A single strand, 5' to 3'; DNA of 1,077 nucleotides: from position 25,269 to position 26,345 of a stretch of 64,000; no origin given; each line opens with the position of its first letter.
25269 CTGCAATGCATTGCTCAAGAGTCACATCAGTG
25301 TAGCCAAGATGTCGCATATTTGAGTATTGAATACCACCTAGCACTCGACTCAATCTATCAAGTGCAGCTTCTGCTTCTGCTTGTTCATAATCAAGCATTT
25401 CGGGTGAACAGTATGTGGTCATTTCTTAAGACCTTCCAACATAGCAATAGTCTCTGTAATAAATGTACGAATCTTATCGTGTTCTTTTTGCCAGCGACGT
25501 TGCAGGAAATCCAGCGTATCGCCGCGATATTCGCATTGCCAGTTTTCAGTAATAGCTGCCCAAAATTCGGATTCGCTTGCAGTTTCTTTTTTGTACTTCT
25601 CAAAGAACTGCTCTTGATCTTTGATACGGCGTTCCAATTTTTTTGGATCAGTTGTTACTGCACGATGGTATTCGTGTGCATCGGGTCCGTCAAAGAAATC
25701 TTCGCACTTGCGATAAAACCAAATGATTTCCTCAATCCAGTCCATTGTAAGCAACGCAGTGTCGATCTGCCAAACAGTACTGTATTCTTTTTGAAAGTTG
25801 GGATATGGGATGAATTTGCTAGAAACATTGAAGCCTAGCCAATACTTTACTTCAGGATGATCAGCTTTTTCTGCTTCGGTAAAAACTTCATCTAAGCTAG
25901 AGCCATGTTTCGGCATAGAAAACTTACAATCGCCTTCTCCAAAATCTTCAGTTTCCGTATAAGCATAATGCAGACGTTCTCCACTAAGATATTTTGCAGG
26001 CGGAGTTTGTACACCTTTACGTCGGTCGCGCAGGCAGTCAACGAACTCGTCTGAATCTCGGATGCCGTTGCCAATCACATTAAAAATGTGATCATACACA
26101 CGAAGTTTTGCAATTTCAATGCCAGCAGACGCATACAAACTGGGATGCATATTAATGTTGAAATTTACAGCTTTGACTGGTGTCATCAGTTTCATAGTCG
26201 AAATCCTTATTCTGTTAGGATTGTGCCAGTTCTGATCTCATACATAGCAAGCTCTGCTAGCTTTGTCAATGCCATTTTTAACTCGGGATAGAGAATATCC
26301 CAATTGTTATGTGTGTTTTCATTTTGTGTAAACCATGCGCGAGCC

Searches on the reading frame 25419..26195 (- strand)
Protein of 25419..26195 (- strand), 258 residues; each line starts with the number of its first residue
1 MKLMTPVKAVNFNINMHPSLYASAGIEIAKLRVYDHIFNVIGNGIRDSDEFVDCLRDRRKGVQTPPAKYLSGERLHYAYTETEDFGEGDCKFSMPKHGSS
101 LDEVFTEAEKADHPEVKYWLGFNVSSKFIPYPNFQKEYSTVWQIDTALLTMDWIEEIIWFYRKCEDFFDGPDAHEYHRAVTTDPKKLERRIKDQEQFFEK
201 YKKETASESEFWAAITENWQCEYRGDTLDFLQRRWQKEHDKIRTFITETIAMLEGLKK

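Call 3: search_protein_families(library=pfam, proteins=[window:25419-26195:-], max_evalue=0.01)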
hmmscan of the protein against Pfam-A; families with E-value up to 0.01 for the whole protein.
window:25419-26195:- (258 aa): 0 families

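Call 4: search_protein_families(library=phrogs, proteins=[window:25419-26195:-], max_evalue=0.001)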
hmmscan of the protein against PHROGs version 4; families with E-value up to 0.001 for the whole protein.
window:25419-26195:- (258 aa): 1 family
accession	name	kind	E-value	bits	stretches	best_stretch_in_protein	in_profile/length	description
phrog_33592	-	unknown function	1.2e-30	107.5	1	127-252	424-544/553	-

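Call 6: search_protein_families(library=ncbifam, proteins=[window:25419-26195:-], max_evalue=0.01)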
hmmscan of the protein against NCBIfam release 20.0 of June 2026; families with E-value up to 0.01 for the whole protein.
window:25419-26195:- (258 aa): 1 family
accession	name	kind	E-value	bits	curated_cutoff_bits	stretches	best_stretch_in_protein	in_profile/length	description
NF041120.1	RqcH_arch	equivalog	0.00098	18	400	1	102-220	223-323/645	ribosome rescue protein RqcH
